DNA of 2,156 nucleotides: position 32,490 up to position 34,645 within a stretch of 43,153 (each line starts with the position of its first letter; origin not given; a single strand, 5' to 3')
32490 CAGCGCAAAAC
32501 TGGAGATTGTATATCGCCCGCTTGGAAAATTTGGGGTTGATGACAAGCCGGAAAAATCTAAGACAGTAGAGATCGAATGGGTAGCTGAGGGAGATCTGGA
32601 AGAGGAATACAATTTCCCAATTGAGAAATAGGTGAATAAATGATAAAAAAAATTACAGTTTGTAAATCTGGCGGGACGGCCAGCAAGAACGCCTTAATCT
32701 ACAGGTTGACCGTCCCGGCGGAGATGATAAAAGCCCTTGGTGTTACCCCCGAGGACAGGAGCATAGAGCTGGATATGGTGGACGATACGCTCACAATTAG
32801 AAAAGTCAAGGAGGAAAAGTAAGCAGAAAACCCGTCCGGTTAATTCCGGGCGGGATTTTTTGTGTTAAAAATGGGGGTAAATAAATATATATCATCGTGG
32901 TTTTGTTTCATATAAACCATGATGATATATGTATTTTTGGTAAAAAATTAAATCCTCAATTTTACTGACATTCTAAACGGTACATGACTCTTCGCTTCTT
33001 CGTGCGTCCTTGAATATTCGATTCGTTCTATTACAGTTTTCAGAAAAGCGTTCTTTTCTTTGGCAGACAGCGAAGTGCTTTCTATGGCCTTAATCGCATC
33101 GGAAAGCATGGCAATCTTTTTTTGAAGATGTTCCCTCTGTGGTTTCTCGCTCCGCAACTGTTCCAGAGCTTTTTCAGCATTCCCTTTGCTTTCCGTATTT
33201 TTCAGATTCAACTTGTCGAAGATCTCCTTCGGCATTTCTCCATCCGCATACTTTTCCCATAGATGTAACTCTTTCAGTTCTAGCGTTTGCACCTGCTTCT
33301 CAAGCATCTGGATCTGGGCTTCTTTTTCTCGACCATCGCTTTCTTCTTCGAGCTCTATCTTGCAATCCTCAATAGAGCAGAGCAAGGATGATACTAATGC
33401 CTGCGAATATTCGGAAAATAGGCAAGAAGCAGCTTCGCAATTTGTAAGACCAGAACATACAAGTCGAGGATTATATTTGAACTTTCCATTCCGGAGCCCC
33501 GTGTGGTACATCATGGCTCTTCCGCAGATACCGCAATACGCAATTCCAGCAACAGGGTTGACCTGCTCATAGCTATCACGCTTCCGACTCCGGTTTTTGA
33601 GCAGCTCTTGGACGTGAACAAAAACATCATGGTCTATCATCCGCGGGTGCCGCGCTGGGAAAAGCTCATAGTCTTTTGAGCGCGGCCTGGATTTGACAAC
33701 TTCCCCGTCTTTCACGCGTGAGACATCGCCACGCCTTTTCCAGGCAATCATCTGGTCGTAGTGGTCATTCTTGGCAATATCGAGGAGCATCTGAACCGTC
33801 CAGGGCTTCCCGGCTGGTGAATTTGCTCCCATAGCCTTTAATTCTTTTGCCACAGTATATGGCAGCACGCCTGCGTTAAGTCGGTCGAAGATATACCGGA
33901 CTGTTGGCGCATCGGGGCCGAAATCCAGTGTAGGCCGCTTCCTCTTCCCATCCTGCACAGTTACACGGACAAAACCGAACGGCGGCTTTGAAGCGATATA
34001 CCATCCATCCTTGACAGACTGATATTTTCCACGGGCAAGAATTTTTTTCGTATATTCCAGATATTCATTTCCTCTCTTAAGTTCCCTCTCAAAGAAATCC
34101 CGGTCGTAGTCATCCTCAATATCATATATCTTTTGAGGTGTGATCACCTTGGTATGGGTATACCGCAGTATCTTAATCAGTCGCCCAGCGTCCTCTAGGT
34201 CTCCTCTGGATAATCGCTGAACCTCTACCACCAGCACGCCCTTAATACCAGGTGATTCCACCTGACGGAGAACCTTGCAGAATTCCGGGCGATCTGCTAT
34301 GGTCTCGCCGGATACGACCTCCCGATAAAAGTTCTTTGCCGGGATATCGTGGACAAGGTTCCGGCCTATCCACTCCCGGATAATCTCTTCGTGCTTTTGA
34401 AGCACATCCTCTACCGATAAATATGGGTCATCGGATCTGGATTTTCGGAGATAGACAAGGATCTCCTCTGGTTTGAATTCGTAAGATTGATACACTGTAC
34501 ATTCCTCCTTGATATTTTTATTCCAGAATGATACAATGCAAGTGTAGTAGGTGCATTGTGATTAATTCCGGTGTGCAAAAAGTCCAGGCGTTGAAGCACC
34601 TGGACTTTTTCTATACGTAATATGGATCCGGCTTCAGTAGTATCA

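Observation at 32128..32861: Self-contained AT-rich moron: palindrome-bearing consensus promoter, orphan 141-aa protein plus AbrB-type protein, terminators on both sides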

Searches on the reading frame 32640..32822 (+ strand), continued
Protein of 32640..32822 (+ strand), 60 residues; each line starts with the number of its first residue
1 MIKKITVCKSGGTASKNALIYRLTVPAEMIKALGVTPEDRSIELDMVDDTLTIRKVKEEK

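Call 100: get_annotated_region(hit=H6, flank=3000)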
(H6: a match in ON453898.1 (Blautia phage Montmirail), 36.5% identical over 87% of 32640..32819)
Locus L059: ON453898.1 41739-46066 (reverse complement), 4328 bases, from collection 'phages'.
description: Blautia phage Montmirail, complete genome.
organism: Blautia phage Montmirail (NCBI taxid 2951970)
taxonomy: Viruses
host: Blautia coccoides; source: feces; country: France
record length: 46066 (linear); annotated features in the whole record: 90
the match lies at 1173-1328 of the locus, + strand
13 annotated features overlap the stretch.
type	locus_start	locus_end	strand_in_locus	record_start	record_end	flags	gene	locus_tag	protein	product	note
CDS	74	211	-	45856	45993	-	-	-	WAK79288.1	hypothetical protein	rasttk_feature_creation_tool=/opt/patric-common/ runtime/bin/phanotate version 1.5.0; ...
CDS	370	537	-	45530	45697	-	-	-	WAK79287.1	hypothetical protein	rasttk_feature_creation_tool=/opt/patric-common/ runtime/bin/phanotate version 1.5.0; ...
CDS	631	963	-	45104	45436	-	-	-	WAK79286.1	hypothetical protein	rasttk_feature_creation_tool=/opt/patric-common/ runtime/bin/phanotate version 1.5.0; ...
CDS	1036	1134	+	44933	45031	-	-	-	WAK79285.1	hypothetical protein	rasttk_feature_creation_tool=/opt/patric-common/ runtime/bin/phanotate version 1.5.0; ...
CDS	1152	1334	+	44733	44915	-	-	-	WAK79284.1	hypothetical protein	rasttk_feature_creation_tool=/opt/patric-common/ runtime/bin/phanotate version 1.5.0; ...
CDS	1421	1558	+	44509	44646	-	-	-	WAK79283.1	hypothetical protein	rasttk_feature_creation_tool=/opt/patric-common/ runtime/bin/phanotate version 1.5.0; ...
CDS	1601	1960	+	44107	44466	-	-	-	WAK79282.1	hypothetical protein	rasttk_feature_creation_tool=/opt/patric-common/ runtime/bin/phanotate version 1.5.0; ...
CDS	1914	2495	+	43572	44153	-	-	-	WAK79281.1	HNH endonuclease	rasttk_feature_creation_tool=/opt/patric-common/ runtime/bin/phanotate version 1.5.0; HHpred against PHROGS v3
CDS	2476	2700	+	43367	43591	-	-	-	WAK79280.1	hypothetical protein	rasttk_feature_creation_tool=/opt/patric-common/ runtime/bin/phanotate version 1.5.0; ...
CDS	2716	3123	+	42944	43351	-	-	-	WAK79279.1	RNA polymerase sigma factor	rasttk_feature_creation_tool=/opt/patric-common/ runtime/bin/phanotate version 1.5.0; HHpred against PHROGS v3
CDS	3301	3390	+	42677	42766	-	-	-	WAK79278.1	hypothetical protein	rasttk_feature_creation_tool=/opt/patric-common/ runtime/bin/phanotate version 1.5.0; ...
CDS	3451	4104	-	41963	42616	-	-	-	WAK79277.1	Rha-like transcriptional regulator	rasttk_feature_creation_tool=/opt/patric-common/ runtime/bin/phanotate version 1.5.0; ...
CDS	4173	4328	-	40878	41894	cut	-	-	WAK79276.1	endolysin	rasttk_feature_creation_tool=/opt/patric-common/ runtime/bin/phanotate version 1.5.0; HHpred against PHROGS v3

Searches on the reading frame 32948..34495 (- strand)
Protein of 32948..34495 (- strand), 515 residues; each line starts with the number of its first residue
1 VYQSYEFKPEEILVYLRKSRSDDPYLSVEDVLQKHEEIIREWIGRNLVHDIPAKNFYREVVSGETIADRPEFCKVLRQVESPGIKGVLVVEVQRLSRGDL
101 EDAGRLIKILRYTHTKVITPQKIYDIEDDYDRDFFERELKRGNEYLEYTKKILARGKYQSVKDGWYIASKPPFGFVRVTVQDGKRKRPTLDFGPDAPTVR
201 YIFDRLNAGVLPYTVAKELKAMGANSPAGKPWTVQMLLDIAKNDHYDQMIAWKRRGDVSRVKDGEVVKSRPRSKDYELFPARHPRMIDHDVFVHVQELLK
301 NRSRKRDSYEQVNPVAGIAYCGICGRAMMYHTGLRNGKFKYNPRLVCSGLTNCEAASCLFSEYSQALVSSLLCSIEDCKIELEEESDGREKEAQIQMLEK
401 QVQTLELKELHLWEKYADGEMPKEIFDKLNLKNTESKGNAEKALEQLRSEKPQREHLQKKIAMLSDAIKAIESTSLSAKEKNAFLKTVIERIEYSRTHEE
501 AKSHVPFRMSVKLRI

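Call 4: search_protein_families(library=pfam, proteins=[window:32948-34495:-], max_evalue=1)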
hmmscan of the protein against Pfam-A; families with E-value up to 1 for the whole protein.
window:32948-34495:- (515 aa): 6 families
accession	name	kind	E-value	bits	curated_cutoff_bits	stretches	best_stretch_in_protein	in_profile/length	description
PF07508.19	Recombinase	-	1.3e-12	48.3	21.1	1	196-302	4-102/102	Recombinase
PF00239.26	Resolvase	-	3.3e-09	37.4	23.3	1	13-135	2-114/145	Resolvase, N terminal domain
PF13408.12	Zn_ribbon_recom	-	0.0021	18.8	25.3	1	316-350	3-32/58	Recombinase zinc beta ribbon domain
PF14282.11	FlxA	-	0.093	13.3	26.3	1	352-406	3-62/101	FlxA-like protein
PF07583.16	PSCyt2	-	0.14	12.5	29.8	0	21-68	83-130/209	Protein of unknown function (DUF1549)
PF18364.6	Molybdopterin_N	-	0.22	11.9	26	0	260-275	11-26/41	Molybdopterin oxidoreductase N-terminal domain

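Call 5: search_protein_families(library=phrogs, proteins=[window:32948-34495:-], max_evalue=1)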
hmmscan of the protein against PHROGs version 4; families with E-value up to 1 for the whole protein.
window:32948-34495:- (515 aa): 2 families
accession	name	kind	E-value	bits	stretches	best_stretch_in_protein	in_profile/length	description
phrog_95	-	integration and excision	2.3e-71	242.3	1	6-502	84-563/651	integrase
phrog_19957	-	unknown function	0.99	10.9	0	432-497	29-94/96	-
